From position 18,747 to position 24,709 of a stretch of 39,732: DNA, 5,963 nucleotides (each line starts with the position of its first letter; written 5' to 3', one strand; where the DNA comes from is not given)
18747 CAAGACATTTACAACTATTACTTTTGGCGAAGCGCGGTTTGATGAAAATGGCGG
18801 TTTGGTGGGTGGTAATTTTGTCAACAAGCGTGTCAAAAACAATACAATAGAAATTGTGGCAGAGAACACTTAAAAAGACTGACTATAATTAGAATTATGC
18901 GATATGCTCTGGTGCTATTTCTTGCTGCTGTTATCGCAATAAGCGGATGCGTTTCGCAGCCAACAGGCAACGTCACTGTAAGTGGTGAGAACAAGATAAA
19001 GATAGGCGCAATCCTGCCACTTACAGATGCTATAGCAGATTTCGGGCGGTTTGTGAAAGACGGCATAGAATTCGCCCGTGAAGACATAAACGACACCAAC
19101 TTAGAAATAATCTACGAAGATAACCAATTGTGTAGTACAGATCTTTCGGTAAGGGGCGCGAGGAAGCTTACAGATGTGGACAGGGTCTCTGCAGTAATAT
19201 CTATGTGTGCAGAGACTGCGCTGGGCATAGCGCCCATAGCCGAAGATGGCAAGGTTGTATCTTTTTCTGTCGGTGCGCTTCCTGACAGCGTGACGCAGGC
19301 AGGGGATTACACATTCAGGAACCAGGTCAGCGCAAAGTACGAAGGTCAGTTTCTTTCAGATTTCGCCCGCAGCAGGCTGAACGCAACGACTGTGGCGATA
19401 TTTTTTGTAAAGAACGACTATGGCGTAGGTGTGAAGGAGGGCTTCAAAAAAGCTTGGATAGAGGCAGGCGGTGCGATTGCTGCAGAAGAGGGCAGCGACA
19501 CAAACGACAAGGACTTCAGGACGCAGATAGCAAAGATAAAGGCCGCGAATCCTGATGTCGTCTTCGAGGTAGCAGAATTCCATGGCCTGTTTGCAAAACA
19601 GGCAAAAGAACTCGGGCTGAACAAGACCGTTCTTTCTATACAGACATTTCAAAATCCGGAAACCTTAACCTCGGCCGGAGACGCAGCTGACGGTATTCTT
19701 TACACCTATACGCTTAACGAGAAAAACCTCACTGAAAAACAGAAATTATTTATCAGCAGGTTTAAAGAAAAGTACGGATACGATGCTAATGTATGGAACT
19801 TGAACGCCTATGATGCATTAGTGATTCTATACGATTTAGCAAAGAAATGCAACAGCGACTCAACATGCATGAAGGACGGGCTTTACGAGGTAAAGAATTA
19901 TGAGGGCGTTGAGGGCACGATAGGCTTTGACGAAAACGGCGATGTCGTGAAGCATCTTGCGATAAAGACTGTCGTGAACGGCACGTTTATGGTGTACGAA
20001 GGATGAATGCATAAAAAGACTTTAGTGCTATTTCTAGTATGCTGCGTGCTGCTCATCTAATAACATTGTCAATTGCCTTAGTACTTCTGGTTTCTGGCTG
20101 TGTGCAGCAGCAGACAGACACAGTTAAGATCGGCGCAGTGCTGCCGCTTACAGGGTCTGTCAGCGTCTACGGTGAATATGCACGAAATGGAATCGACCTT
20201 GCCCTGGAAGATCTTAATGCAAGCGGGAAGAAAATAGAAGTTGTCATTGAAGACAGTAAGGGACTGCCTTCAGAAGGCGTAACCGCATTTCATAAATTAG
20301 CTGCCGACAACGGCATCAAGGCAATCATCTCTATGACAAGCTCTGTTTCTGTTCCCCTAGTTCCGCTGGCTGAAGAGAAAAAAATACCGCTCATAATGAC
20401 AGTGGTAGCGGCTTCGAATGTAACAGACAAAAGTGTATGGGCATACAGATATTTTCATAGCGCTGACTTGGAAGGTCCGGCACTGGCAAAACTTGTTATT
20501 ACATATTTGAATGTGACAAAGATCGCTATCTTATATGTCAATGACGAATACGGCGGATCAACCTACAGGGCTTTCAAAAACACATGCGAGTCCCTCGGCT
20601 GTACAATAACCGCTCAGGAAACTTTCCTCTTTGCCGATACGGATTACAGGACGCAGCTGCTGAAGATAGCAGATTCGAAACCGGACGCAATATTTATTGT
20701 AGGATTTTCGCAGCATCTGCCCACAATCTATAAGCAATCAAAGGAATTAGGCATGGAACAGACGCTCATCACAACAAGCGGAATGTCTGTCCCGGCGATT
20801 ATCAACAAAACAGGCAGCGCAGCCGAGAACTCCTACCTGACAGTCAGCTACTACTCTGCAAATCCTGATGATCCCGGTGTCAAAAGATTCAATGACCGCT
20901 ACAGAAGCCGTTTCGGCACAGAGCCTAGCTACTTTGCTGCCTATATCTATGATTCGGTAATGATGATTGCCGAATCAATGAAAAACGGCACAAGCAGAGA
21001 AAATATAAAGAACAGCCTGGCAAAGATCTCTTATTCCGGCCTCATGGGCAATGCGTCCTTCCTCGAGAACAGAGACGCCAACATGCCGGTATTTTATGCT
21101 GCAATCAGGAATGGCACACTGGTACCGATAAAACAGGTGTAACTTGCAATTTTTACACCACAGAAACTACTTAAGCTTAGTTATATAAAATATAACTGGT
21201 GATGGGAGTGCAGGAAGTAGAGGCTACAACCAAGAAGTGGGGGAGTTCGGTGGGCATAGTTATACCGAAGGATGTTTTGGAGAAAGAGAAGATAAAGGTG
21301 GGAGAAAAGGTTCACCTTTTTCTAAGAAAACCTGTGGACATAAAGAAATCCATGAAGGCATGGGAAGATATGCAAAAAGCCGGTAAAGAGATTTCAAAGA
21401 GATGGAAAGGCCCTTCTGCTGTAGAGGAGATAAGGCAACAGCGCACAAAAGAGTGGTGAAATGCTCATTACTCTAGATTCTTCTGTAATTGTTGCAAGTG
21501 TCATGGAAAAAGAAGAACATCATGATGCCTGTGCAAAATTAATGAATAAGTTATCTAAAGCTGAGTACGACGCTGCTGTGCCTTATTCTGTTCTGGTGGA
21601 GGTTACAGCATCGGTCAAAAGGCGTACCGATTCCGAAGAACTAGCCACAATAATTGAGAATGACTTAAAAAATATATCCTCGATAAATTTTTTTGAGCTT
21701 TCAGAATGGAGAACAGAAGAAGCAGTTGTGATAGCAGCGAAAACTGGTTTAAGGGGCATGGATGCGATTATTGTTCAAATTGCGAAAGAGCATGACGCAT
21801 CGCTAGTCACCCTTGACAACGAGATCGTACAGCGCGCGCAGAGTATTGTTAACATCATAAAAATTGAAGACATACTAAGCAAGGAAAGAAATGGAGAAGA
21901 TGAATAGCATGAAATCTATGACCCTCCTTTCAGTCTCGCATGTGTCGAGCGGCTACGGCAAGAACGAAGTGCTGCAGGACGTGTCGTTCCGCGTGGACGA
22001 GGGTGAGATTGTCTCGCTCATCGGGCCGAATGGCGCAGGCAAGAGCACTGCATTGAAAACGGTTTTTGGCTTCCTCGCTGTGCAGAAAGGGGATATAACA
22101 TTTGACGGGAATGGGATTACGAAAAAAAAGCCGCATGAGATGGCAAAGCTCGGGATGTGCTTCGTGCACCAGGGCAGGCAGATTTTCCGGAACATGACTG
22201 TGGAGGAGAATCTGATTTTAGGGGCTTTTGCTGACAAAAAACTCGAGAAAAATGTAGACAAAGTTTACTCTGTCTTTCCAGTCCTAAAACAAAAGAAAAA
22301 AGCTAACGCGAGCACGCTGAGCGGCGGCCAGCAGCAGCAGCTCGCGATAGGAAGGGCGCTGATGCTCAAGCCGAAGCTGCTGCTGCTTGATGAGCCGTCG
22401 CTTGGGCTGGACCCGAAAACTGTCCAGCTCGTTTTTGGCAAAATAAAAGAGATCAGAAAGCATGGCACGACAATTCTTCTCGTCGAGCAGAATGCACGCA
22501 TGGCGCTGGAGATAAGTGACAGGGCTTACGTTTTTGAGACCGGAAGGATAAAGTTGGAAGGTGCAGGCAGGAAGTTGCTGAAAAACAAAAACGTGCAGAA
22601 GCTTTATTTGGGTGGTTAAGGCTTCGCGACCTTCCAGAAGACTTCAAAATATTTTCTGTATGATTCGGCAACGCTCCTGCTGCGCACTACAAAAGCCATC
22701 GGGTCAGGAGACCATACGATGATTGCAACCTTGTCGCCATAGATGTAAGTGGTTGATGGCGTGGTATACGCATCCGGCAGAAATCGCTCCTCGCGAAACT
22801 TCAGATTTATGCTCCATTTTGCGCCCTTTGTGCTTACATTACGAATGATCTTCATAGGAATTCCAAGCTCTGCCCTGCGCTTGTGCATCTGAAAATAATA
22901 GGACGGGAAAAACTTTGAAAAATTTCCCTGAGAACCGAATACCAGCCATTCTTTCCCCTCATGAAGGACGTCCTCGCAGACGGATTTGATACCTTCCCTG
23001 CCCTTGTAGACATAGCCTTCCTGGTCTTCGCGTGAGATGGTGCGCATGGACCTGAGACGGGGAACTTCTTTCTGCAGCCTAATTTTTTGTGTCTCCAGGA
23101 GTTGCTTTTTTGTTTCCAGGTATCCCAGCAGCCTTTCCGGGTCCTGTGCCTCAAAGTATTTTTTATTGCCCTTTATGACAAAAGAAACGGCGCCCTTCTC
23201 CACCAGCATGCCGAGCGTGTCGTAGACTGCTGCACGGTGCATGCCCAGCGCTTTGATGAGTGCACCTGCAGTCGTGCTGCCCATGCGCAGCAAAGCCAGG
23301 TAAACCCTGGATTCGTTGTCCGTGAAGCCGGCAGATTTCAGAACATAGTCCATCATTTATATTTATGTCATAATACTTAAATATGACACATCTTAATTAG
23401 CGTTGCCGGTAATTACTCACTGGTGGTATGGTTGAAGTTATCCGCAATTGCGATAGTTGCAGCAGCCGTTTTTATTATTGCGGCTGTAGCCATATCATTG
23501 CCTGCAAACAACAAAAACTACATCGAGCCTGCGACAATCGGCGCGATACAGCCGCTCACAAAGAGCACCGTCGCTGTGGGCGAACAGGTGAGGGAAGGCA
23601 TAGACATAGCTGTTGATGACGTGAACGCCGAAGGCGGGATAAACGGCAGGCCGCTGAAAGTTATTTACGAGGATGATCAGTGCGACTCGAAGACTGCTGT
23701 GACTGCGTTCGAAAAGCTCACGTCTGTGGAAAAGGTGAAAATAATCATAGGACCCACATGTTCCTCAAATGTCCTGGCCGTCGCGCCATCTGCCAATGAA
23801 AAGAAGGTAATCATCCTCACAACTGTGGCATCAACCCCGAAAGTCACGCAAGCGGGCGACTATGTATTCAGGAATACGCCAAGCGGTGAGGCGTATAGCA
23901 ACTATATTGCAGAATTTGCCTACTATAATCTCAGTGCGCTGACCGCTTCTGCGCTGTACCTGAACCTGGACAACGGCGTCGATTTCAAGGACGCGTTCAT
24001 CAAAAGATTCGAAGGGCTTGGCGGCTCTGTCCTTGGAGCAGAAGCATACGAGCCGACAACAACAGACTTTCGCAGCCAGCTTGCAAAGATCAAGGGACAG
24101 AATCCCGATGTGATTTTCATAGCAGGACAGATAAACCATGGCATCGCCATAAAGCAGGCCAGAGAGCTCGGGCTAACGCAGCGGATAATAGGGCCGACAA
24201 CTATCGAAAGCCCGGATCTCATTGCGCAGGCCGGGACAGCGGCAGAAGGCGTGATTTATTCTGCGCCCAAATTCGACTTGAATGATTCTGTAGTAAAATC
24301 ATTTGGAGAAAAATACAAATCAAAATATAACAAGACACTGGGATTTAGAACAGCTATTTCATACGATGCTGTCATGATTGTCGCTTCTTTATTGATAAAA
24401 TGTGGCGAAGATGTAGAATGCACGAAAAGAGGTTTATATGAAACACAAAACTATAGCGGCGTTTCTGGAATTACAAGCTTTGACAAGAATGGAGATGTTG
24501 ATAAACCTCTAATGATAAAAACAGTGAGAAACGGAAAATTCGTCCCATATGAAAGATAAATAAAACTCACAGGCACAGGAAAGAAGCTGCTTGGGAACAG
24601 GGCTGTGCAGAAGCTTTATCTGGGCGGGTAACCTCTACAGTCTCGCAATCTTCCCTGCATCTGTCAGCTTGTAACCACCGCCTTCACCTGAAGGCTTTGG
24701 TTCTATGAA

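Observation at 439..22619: Every core liv transporter gene, and recQ, sits immediately behind a PIN-toxin TA pair on the same strand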

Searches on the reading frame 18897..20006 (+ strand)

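Call 8: search_protein_families(library=pfam, proteins=[window:18897-20006:+], max_evalue=0.01)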
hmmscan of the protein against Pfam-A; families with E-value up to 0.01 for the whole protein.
window:18897-20006:+ (369 aa): 3 families
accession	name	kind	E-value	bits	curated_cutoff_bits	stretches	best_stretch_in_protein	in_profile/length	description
PF13458.12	Peripla_BP_6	-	9.1e-42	144.4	31.7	1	33-355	1-334/343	Periplasmic binding protein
PF01094.35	ANF_receptor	-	1.3e-12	47.9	25.4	1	57-358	6-349/353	Receptor family ligand binding region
PF13433.12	Peripla_BP_5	-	0.0001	22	27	1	183-346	153-322/363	Periplasmic binding protein domain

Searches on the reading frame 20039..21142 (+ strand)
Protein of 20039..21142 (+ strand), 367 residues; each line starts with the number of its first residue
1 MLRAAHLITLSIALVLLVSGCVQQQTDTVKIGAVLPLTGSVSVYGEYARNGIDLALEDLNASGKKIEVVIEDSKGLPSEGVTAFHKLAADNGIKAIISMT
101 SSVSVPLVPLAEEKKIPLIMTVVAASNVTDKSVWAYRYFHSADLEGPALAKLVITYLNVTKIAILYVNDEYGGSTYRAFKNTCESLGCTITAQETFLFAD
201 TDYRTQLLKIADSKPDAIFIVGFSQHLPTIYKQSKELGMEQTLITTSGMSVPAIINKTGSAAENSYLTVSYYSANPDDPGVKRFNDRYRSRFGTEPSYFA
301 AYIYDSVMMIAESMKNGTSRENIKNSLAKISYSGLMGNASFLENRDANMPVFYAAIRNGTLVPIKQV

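Call 8: search_protein_families(library=pfam, proteins=[window:20039-21142:+], max_evalue=0.01)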
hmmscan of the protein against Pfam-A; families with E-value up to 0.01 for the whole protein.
window:20039-21142:+ (367 aa): 4 families
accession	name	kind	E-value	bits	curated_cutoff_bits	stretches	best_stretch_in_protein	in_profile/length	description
PF13458.12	Peripla_BP_6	-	6.1e-59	200.8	31.7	1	28-358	1-341/343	Periplasmic binding protein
PF01094.35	ANF_receptor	-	6.2e-31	108.2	25.4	1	51-349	5-342/353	Receptor family ligand binding region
PF13433.12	Peripla_BP_5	-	4.1e-12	46.3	27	2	168-343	142-322/363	Periplasmic binding protein domain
PF04348.19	LppC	-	0.0065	15.5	28.8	1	24-214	214-403/563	LppC putative lipoprotein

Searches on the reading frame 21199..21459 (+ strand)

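Call 7: search_protein_families(library=pfam, proteins=[window:21199-21459:+], max_evalue=0.01)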
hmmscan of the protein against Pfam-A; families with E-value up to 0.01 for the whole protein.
window:21199-21459:+ (86 aa): 1 family
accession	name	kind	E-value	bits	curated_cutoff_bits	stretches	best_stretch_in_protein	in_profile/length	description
PF04014.23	MazE_antitoxin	-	5.8e-07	29.8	24.7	1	11-42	1-32/48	Antidote-toxin recognition MazE, bacterial antitoxin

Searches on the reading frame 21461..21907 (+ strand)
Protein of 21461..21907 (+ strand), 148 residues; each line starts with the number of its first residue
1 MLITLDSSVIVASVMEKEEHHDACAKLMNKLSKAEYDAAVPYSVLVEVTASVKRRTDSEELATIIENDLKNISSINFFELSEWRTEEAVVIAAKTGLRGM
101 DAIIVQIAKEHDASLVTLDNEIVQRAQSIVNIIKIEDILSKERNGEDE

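Call 7: search_protein_families(library=pfam, proteins=[window:21461-21907:+], max_evalue=0.01)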
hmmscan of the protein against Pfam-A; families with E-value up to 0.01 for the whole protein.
window:21461-21907:+ (148 aa): 1 family
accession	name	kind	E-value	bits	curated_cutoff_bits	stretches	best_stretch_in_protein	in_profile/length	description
PF01850.27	PIN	-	2.6e-15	57.5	23.6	1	3-124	1-116/120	PIN domain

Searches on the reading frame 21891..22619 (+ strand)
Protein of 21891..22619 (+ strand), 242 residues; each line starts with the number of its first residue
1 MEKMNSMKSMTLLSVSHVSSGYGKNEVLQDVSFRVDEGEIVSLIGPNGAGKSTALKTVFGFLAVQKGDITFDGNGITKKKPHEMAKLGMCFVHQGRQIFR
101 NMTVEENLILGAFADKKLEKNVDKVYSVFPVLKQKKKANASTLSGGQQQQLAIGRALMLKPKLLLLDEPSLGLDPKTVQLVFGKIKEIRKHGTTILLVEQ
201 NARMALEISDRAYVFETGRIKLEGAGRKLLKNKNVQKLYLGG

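Call 7: search_protein_families(library=pfam, proteins=[window:21891-22619:+], max_evalue=0.01)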
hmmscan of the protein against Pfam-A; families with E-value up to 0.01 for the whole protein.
window:21891-22619:+ (242 aa): 7 families
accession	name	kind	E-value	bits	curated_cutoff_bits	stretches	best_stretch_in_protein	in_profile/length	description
PF00005.33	ABC_tran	-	3.2e-33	115.7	25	1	28-170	1-136/137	ABC transporter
PF13304.12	AAA_21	-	3.4e-10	40.9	27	2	126-196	221-294/304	AAA domain, putative AbiEii toxin, Type IV TA system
PF02463.25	SMC_N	-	1.6e-05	24.9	40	1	39-204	25-201/220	RecF/RecN/SMC N terminal domain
PF13555.12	AAA_29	-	0.0014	18.8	27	1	30-56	14-40/61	P-loop containing region of AAA domain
PF01695.23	IstB_IS21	-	0.0039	17.2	24.1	0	28-68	83-121/238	IstB-like ATP binding protein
PF25199.1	nSTAND_NTPase5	-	0.0046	17.2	34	0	36-63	39-66/145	Novel STAND NTPase 5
PF13175.12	AAA_15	-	0.0048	17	32.1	1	32-118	18-92/374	AAA ATPase domain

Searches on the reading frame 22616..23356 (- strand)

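Call 8: search_protein_families(library=pfam, proteins=[window:22616-23356:-], max_evalue=0.01)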
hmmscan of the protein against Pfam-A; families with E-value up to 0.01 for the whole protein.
window:22616-23356:- (246 aa): 3 families
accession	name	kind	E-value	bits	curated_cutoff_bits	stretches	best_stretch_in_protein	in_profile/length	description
PF01978.25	TrmB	-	8.4e-15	54.8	25.6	1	6-74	1-68/68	Sugar-specific transcriptional regulator TrmB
PF03965.22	Penicillinase_R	-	0.0016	19.2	22.6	1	12-111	2-105/115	Penicillinase repressor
PF12802.13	MarR_2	-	0.0074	16.9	27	0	10-57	2-50/61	MarR family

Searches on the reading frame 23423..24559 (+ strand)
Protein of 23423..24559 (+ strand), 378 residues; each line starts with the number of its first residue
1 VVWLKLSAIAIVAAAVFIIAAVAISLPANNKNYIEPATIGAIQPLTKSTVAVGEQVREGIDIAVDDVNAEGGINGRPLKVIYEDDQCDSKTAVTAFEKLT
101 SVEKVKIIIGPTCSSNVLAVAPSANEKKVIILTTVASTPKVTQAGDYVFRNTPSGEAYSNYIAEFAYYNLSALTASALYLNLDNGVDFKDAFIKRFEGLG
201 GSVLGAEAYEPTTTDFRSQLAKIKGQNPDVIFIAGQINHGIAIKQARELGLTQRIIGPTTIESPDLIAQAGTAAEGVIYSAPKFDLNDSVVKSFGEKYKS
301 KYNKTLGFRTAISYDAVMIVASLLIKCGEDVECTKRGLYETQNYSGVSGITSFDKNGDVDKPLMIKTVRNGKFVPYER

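Call 10: search_protein_families(library=pfam, proteins=[window:23423-24559:+], max_evalue=0.01)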
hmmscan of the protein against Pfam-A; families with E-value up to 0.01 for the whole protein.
window:23423-24559:+ (378 aa): 3 families
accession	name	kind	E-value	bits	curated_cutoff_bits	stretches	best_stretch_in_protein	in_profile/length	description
PF13458.12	Peripla_BP_6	-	8.8e-59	200.3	31.7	1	37-371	2-342/343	Periplasmic binding protein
PF01094.35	ANF_receptor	-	1.2e-23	84.2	25.4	1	57-362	3-343/353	Receptor family ligand binding region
PF13433.12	Peripla_BP_5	-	3.6e-13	49.8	27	1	39-129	3-93/363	Periplasmic binding protein domain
